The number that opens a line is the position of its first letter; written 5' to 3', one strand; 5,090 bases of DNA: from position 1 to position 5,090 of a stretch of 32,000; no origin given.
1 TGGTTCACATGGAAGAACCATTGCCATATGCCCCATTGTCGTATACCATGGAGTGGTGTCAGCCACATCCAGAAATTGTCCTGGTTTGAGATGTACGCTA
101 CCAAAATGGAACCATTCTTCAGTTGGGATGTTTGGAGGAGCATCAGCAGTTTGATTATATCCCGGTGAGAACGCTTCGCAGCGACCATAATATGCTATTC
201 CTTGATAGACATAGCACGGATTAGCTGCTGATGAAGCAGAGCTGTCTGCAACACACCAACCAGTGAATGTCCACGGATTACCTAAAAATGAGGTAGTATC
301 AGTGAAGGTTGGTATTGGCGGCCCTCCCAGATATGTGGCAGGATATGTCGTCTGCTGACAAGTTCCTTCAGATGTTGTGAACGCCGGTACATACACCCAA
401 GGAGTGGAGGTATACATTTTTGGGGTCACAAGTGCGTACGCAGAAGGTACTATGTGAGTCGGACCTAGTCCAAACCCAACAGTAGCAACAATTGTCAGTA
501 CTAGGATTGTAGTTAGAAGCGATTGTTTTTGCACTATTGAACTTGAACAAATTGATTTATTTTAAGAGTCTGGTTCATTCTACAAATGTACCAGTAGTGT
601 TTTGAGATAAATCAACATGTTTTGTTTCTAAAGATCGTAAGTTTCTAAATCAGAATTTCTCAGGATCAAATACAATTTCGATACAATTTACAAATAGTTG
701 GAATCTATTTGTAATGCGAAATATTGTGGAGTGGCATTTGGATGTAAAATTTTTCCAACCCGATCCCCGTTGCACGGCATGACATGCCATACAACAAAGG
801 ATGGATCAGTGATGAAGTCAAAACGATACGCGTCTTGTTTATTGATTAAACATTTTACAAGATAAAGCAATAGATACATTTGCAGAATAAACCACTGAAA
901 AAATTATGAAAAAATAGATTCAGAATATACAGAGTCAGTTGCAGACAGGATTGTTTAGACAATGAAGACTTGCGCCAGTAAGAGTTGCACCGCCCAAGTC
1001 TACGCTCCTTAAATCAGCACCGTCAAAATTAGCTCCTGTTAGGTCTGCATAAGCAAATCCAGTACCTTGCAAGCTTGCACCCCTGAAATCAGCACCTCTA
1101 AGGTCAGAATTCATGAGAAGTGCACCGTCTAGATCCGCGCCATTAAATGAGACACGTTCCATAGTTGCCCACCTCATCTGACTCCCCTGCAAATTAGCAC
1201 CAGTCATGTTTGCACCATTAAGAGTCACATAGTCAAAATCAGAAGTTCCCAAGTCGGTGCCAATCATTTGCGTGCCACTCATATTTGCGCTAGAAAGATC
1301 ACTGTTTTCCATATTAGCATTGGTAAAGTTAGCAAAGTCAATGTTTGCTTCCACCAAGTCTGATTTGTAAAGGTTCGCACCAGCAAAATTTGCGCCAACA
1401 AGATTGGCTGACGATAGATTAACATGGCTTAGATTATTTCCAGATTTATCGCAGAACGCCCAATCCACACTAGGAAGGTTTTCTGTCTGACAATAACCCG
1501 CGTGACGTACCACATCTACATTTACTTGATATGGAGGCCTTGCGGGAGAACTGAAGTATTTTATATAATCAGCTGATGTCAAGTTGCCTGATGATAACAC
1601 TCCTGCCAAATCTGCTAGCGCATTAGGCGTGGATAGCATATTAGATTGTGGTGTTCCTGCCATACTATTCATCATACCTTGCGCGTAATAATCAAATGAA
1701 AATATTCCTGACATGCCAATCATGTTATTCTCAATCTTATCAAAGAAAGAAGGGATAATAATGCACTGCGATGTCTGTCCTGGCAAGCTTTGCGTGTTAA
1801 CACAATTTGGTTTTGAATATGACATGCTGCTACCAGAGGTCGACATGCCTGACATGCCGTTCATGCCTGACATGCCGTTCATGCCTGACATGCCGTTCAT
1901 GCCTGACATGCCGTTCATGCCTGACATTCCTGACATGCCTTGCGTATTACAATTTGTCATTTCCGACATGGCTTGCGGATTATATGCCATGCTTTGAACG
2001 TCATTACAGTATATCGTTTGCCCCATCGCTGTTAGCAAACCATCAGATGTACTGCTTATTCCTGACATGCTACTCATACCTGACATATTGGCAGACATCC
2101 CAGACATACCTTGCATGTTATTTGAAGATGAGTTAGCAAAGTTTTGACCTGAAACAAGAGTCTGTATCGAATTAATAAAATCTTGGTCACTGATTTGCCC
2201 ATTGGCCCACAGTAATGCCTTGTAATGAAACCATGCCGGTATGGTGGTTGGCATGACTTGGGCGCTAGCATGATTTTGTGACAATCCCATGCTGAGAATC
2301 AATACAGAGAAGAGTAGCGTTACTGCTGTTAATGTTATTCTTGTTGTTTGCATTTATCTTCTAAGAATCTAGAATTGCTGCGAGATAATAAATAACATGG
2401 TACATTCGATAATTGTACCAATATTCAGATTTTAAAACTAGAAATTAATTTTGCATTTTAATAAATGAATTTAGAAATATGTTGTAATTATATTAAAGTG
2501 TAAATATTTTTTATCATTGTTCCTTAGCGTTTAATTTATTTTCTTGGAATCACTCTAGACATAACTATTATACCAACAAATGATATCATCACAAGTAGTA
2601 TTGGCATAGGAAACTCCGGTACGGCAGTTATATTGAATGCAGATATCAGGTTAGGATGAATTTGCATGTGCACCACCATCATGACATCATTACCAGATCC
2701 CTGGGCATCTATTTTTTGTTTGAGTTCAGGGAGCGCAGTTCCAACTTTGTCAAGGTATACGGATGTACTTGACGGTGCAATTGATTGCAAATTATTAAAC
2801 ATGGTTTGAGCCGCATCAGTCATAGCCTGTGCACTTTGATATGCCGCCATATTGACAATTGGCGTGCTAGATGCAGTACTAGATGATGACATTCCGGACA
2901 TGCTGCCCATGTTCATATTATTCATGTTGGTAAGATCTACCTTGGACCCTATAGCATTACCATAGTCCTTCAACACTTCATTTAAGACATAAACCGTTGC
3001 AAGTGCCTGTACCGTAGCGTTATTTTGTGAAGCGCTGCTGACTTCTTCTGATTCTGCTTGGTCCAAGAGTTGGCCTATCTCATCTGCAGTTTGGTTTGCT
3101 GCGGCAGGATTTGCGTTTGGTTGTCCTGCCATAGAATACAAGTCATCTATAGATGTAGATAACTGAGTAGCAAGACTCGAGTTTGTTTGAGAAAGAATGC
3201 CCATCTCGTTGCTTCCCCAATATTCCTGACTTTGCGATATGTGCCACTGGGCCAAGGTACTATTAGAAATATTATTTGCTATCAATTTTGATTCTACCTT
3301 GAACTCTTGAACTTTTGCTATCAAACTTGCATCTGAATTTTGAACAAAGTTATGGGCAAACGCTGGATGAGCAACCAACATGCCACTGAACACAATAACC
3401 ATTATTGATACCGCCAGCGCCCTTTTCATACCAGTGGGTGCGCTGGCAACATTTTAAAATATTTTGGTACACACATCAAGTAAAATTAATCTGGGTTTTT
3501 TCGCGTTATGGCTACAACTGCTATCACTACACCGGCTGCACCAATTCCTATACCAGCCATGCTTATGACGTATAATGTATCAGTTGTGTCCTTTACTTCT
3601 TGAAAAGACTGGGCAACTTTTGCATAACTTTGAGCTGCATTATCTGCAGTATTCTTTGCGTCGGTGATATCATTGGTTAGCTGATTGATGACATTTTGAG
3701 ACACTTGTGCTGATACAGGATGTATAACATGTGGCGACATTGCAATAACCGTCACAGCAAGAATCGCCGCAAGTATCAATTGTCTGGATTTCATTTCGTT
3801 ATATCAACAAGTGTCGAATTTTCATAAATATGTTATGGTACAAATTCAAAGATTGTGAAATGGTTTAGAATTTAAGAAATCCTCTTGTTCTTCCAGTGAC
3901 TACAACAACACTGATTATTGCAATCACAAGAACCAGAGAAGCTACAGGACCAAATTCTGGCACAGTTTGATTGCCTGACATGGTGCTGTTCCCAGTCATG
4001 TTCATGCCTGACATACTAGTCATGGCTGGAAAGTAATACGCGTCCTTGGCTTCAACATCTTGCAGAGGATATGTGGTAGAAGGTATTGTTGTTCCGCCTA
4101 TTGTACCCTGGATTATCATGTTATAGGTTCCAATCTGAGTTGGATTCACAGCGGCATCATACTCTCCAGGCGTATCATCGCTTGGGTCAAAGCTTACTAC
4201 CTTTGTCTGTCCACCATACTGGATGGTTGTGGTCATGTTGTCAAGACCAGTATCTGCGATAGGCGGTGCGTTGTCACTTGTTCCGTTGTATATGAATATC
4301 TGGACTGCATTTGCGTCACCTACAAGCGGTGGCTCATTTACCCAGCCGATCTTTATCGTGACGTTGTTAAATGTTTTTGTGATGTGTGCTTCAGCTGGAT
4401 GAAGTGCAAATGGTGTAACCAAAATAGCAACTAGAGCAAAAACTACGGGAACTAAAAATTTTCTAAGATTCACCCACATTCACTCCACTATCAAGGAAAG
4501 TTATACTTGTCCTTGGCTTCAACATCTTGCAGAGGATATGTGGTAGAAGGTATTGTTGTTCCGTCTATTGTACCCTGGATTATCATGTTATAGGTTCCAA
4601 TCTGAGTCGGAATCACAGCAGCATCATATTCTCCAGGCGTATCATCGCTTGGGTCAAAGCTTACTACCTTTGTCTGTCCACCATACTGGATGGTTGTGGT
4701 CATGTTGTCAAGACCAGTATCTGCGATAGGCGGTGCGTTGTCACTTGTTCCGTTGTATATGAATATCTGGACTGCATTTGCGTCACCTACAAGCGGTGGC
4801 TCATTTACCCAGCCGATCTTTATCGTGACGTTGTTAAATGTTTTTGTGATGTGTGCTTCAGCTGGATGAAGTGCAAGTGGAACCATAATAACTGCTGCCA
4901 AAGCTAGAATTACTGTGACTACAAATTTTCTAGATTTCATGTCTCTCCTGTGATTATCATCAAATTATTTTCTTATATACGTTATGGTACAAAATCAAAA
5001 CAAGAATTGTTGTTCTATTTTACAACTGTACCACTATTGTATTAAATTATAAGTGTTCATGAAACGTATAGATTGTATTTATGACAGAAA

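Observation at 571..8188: Exact TGTACCA heptamer at the BRE position of seven promoters, twice as a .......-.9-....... palindrome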

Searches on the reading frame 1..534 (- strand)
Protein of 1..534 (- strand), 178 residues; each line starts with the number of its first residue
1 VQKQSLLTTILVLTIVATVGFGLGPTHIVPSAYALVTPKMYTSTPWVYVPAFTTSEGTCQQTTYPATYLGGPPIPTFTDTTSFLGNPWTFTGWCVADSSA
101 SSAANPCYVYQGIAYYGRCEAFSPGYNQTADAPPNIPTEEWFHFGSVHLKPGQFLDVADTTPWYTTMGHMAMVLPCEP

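Call 5: search_protein_families(library=pfam, proteins=[window:1-534:-], max_evalue=0.01)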
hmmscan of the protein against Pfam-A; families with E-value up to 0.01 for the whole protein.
window:1-534:- (178 aa): 0 families

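Call 53: search_protein_families(library=ncbifam, proteins=[window:1-534:-], max_evalue=0.1)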
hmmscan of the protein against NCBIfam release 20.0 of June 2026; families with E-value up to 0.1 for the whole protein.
window:1-534:- (178 aa): 0 families

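Call 65: search_protein_families(library=pfam, proteins=[window:1-534:-], max_evalue=10)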
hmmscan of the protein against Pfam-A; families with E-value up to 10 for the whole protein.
window:1-534:- (178 aa): 0 families
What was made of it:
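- Closest known: Bacillus subtilis ycnKJI copper-acquisition operon and its repressor YcnK. Different: The beta-sandwich proteins here are not recognisable YcnI (DUF1775) members by sequence (calls 5, 65).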

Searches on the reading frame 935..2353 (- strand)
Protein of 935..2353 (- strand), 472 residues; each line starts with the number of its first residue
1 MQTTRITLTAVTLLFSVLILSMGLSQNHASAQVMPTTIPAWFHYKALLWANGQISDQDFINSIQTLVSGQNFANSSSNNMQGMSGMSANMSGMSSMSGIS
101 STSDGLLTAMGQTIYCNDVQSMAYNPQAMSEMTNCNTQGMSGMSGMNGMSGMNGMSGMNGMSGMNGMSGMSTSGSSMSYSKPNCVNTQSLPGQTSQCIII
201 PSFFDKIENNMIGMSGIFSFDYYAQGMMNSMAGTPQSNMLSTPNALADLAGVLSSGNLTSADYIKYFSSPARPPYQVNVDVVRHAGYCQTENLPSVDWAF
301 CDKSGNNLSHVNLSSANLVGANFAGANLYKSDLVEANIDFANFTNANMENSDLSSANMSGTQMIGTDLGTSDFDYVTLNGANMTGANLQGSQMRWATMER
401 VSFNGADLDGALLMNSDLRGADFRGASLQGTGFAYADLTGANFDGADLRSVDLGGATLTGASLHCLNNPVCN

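Call 5: search_protein_families(library=pfam, proteins=[window:935-2353:-], max_evalue=0.01)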
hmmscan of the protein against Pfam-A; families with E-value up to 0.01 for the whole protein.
window:935-2353:- (472 aa): 5 families
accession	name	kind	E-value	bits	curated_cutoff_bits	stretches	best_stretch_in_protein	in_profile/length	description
PF00805.28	Pentapeptide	-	5e-39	131.9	20.2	5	331-368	1-38/40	Pentapeptide repeats (8 copies)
PF13599.13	Pentapeptide_4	-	4.4e-19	68.8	38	2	308-382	3-77/78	Pentapeptide repeat region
PF13576.12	Pentapeptide_3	-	1.8e-18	66.9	27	4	417-457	5-48/48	Pentapeptide repeats (9 copies)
PF01391.23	Collagen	-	0.00053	20.1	27.2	1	139-169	4-34/60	Collagen triple helix repeat (20 copies)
PF25296.1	Decapeptide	-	0.00057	20.1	45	0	398-450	17-69/74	Decapeptide repeat region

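Call 53: search_protein_families(library=ncbifam, proteins=[window:935-2353:-], max_evalue=0.1)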
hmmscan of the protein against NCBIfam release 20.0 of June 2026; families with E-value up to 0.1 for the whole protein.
window:935-2353:- (472 aa): 18 families
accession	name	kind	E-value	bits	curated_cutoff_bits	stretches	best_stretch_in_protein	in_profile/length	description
NF052603.1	penta_Alr5209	equivalog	4.2e-28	97.7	125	3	352-430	14-92/113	Alr5209 family pentapeptide repeat protein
NF047416.1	penta_HetL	equivalog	6.4e-24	84.6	260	1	306-463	13-165/218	heterocyst differentiation pentapeptide repeat protein HetL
NF011744.0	PRK15197.1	equivalog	1.7e-19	70.1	274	2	289-393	167-272/291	SPI-2 type III secretion system effector PipB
NF011743.0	PRK15196.1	equivalog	8.7e-17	61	354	2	301-433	187-319/350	type III secretion system effector PipB2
NF033086.2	penta_rpt_Qnr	equivalog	2e-12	47.3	240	1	311-460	25-195/211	Qnr family pentapeptide repeat protein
NF012152.0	penta_rpt_QnrC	exception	1.6e-10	41.3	500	1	291-467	16-188/221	QnrC family quinolone resistance pentapeptide repeat protein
NF000349.1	mfpA_AE000516.2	equivalog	2.6e-10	40.4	360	1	298-457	4-163/183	pentapeptide repeat protein MfpA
NF038182.1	penta_rpt_SmQnr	exception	3.3e-10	40.1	460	3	402-459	141-198/215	SmQnr family pentapeptide repeat protein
NF000071.4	penta_rpt_QnrA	exception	1e-09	38.5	450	2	378-460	119-201/218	QnrA family quinolone resistance pentapeptide repeat protein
NF000421.1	penta_rpt_QnrVC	exception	1.2e-09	38.4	460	2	288-404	49-165/218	QnrVC family quinolone resistance pentapeptide repeat protein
NF033375.2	penta_rpt_QnrE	exception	1.3e-09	38.4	480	2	381-459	119-197/214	QnrE family quinolone resistance pentapeptide repeat protein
NF012151.0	penta_rpt_QnrAS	exception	4.4e-09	36.7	490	2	295-404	56-165/218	QnrAS family quinolone resistance pentapeptide repeat protein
NF000420.1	penta_rpt_QnrB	exception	1e-08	35.4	460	2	381-459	119-197/214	QnrB family quinolone resistance pentapeptide repeat protein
NF000056.3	penta_rpt_QnrS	exception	2.6e-07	30.5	460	1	316-456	52-197/218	QnrS family quinolone resistance pentapeptide repeat protein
NF033900.0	T4SS_IcmE_DotG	equivalog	2.1e-06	26.1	750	1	307-449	223-364/1008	type IVB secretion system protein DotG/IcmE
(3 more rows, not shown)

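Call 70: find_encoding_contigs(protein=window:935-2353:-, flank=10000, max_places=1)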
Protein window:935-2353:- (472 aa): 1 contig read that carries it; 1 place shown.
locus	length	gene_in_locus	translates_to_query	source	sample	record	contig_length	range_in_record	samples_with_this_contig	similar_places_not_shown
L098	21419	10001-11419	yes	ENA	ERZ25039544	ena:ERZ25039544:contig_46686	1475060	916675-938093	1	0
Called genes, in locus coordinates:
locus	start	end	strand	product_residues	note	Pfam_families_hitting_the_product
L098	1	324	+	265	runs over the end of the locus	PF04402:SIMPL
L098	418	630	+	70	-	PF01037:AsnC_trans_reg (weak)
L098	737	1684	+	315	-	PF13353:Fer4_12 (weak), PF04055:Radical_SAM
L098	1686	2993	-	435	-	-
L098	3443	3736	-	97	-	PF13412:HTH_24 (weak), PF24266:HTH_HVO_0163_N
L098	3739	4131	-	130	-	-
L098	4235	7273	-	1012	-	PF04234:CopC, PF13664:DUF4149 (weak), PF05425:CopD, PF08450:SGL (faint), PF24684:Vgb_lyase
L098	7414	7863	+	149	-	-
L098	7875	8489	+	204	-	-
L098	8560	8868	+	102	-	-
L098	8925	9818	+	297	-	-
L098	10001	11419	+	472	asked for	-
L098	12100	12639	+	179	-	-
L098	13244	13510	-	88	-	PF04945:YHS, PF24273:TRASH_HVO_1752_C (weak)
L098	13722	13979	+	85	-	-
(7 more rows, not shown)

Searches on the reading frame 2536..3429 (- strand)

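Call 5: search_protein_families(library=pfam, proteins=[window:2536-3429:-], max_evalue=0.01)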
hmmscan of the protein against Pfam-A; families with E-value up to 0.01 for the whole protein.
window:2536-3429:- (297 aa): 0 families

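Call 53: search_protein_families(library=ncbifam, proteins=[window:2536-3429:-], max_evalue=0.1)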
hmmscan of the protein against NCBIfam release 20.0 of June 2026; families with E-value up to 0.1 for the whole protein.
window:2536-3429:- (297 aa): 1 family
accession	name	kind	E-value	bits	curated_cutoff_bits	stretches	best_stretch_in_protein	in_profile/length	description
NF001249.0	PRK00218.1-5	equivalog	0.052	13.4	324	0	55-158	48-146/208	high frequency lysogenization protein HflD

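Call 65: search_protein_families(library=pfam, proteins=[window:2536-3429:-], max_evalue=10)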
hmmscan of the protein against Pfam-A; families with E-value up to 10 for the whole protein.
window:2536-3429:- (297 aa): 4 families
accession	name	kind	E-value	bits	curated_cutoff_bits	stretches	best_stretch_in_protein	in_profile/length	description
PF13786.12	DUF4179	-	0.058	14.3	30.1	1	2-51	8-56/94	Domain of unknown function (DUF4179)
PF00439.30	Bromodomain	-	0.12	12.9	21.7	1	149-225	22-79/84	Bromodomain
PF04066.18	MrpF_PhaF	-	0.49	11.3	23.3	1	277-294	35-52/53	Multiple resistance and pH regulation protein F (MrpF / PhaF)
PF01594.21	AI-2E_transport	-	1.5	8.4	34.3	1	1-97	47-140/327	AI-2E family transporter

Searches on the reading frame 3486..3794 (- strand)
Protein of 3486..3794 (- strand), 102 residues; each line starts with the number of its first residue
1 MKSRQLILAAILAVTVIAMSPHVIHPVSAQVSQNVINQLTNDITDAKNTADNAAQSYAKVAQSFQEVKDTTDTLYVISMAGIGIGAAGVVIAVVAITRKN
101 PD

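Call 5: search_protein_families(library=pfam, proteins=[window:3486-3794:-], max_evalue=0.01)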
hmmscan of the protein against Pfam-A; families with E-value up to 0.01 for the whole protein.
window:3486-3794:- (102 aa): 2 families
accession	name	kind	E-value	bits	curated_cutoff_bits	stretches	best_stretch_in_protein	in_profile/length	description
PF09716.15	ETRAMP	-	0.0023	18.3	29.1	0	7-100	8-79/81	Malarial early transcribed membrane protein (ETRAMP)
PF20098.4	DUF6488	-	0.0046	17.3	27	1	7-79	11-83/110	Family of unknown function (DUF6488)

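Call 53: search_protein_families(library=ncbifam, proteins=[window:3486-3794:-], max_evalue=0.1)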
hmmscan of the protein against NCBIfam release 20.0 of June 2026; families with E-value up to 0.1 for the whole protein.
window:3486-3794:- (102 aa): 5 families
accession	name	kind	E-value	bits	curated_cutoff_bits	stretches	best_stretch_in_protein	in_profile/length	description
NF011624.0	PRK15050.1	equivalog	0.024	13.7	247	1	8-95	24-100/297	2-aminoethylphosphonate ABC transporter permease subunit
NF041742.1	WGxxGxxG_fam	subfamily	0.048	14.2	35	1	8-54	5-49/69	WGxxGxxG family protein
NF041213.1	plasmid_TraA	equivalog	0.055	13.5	80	1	34-67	111-144/165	plasmid transfer protein TraA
NF011044.0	PRK14474.1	equivalog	0.062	12.7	339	1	30-69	36-74/258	F0F1 ATP synthase subunit B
NF038305.1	HpsJ_fam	subfamily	0.066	13.1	60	1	6-63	81-139/234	HpsJ family protein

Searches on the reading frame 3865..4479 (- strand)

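Call 5: search_protein_families(library=pfam, proteins=[window:3865-4479:-], max_evalue=0.01)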
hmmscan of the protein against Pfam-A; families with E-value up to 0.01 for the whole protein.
window:3865-4479:- (204 aa): 0 families

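Call 53: search_protein_families(library=ncbifam, proteins=[window:3865-4479:-], max_evalue=0.1)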
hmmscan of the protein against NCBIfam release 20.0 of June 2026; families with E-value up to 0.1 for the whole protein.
window:3865-4479:- (204 aa): 1 family
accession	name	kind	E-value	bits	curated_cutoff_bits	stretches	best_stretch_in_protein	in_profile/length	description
TIGR04296.1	PEFG-CTERM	domain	5.3e-06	26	25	1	173-197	2-26/30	PEFG-CTERM sorting domain-containing protein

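Call 65: search_protein_families(library=pfam, proteins=[window:3865-4479:-], max_evalue=10)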
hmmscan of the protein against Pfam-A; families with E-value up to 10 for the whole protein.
window:3865-4479:- (204 aa): 0 families

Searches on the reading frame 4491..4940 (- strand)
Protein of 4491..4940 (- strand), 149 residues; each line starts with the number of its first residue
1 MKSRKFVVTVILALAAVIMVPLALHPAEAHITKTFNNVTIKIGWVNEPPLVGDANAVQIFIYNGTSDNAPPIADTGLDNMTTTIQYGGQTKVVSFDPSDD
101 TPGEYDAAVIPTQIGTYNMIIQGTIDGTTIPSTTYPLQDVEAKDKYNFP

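Call 5: search_protein_families(library=pfam, proteins=[window:4491-4940:-], max_evalue=0.01)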
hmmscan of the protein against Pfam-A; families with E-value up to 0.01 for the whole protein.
window:4491-4940:- (149 aa): 0 families

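Call 53: search_protein_families(library=ncbifam, proteins=[window:4491-4940:-], max_evalue=0.1)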
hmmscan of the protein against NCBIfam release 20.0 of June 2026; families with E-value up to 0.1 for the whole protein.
window:4491-4940:- (149 aa): 0 families

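Call 65: search_protein_families(library=pfam, proteins=[window:4491-4940:-], max_evalue=10)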
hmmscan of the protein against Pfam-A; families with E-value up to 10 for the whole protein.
window:4491-4940:- (149 aa): 0 families

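Call 69: find_homologous_proteins(query=window:4491-4937:-, max_evalue=0.001)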
Query window:4491-4937:- (148 aa): 121 proteins with E <= 0.001 among 160 candidates; the best 120 are listed.
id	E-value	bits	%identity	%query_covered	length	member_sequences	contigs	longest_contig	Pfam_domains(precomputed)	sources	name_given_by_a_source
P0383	8.0e-92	323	100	100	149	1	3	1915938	-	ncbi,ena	-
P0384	2.4e-84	298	94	100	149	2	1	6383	-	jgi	jgi:hypothetical protein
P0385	8.5e-82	290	90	99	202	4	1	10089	-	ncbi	ncbi:MAG: PEFG-CTERM sorting domain-containing protein [Nitrosotalea sp.]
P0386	4.1e-76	272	84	100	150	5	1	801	-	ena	-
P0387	1.0e-70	254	79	100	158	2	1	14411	-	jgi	jgi:hypothetical protein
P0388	2.7e-69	250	72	100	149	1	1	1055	-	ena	-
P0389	1.7e-68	247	74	99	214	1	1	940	-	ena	-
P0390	3.2e-68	246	77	100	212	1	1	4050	-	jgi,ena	-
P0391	5.6e-67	242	71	100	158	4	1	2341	-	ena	-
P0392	1.2e-66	241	70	100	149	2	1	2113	-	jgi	jgi:hypothetical protein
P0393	2.0e-66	240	69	100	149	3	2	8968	-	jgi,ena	-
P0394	2.7e-66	240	71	99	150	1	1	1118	-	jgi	jgi:hypothetical protein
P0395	3.6e-66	239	71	100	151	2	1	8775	-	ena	-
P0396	4.2e-66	239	70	100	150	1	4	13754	-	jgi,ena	-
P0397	6.7e-66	239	71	99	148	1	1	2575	-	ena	-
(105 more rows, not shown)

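Call 79: predict_structure(alignment_id=A4)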
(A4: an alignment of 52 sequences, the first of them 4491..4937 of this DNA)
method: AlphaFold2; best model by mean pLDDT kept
length: 148 residues; sequences in the alignment: 52
mean_pLDDT: 90.5   pTM: 0.77
mean pLDDT of the five models: 90.5, 89.9, 89.7, 89.6, 89.1
residues with pLDDT >= 90: 109; 70-90: 24; 50-70: 14; < 50: 1
segments of 3 or more residues with pLDDT < 50: none
pLDDT, mean of each block of 10 residues (from residue 1): 81 70 65 98 93 97 97 97 96 97 98 96 97 95 78
secondary structure, 60 per line:
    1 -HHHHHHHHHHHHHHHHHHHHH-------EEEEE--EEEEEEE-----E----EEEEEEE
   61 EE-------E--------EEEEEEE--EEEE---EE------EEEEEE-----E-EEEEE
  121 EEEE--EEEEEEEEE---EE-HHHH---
elements in order: H2-22 E30-34 E37-43 E54-62 E79-85 E88-91 E103-108 E116-124 E127-135 H142-145

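Call 82: fold_search(model_id=the predicted structure, library=pdb)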
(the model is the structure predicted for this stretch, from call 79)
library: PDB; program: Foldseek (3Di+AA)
matches with E <= 10: 1740; with E <= 0.001: 5
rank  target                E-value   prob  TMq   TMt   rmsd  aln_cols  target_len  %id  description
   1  9ll4_A                4.6e-04  1.00  0.48  0.63   4.3       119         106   14  Crystal structure of the Helicobacter pylori copper resistance determinant CrdA in complex with silver ions in space g (released 2025-11-19)
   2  4umg                  5.1e-04  1.00  0.43  0.57   5.8       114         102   15  Crystal structure of the Lin-41 filamin domain (released 2014-10-01)
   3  9ll2_A                7.4e-04  1.00  0.51  0.66   3.5       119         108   14  Crystal structure of the Helicobacter pylori copper resistance determinant CrdA in the apo form (released 2025-11-19)
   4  7o0b                  8.3e-04  1.00  0.44  0.58   5.6       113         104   12  TRIM3 Filamin domain (released 2022-04-13)
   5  2dib_MODEL_1_A        8.3e-04  1.00  0.40  0.45  12.0       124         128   14  Solution structure of the 11th filamin domain from human Filamin-B (released 2006-09-29)
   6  2n62_MODEL_1_L        1.0e-03  1.00  0.40  0.29  10.8       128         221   17  ddFLN5+110 (released 2016-03-02)
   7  6fpt_A                1.2e-03  1.00  0.42  0.19   7.9       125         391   13  Crystal structure of Danio rerio Lin41 filamin-NHL domains (released 2018-05-09)
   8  5cgm_B                1.5e-03  1.00  0.39  0.10   4.6       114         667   14  Structure of Mycobacterium thermoresistibile GlgE in complex with maltose at 1.95A resolution (released 2015-12-09)
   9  6fpt_B                1.6e-03  1.00  0.39  0.18   4.7        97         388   14  Crystal structure of Danio rerio Lin41 filamin-NHL domains (released 2018-05-09)
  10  4gg6_A                1.6e-03  1.00  0.36  0.31  17.8       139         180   14  Protein complex (released 2012-10-24)
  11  5cim_B                1.8e-03  1.00  0.40  0.10   4.6       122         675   13  Structure of Mycobacterium thermoresistibile GlgE in complex with maltose (cocrystallisation with maltose-1-phosphate) (released 2015-12-09)
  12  9n9j_6                2.0e-03  0.98  0.28  0.25  11.0       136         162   14  Structure of a GRP94 folding intermediate engaged with a CCDC134- and FKBP11-bound secretory translocon (released 2025-11-19)
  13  9gpa                  2.2e-03  0.99  0.35  0.12   8.5       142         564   15  ManDH5- a beta-D-Mannanase of GH5 family from Dictyoglomus thermophilium (released 2025-09-17)
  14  3uc2_A                2.3e-03  1.00  0.49  0.57   5.1       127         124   11  Crystal structure of a DUF4426 family protein (PA0388) from Pseudomonas aeruginosa PAO1 at 2.09 A resolution (released 2011-11-23)
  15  2dia_MODEL_1_A        2.3e-03  1.00  0.39  0.48   9.7       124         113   16  Solution structure of the 10th filamin domain from human Filamin-B (released 2006-09-29)
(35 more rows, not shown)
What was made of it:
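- On YcnI / DUF1775 copper-binding proteins (for 4491..4940): The model is an Ig-like sandwich whose best PDB match is H. pylori CrdA (E = 4.6e-4, TM 0.5-0.66), among generic filamin-type folds (call 82).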
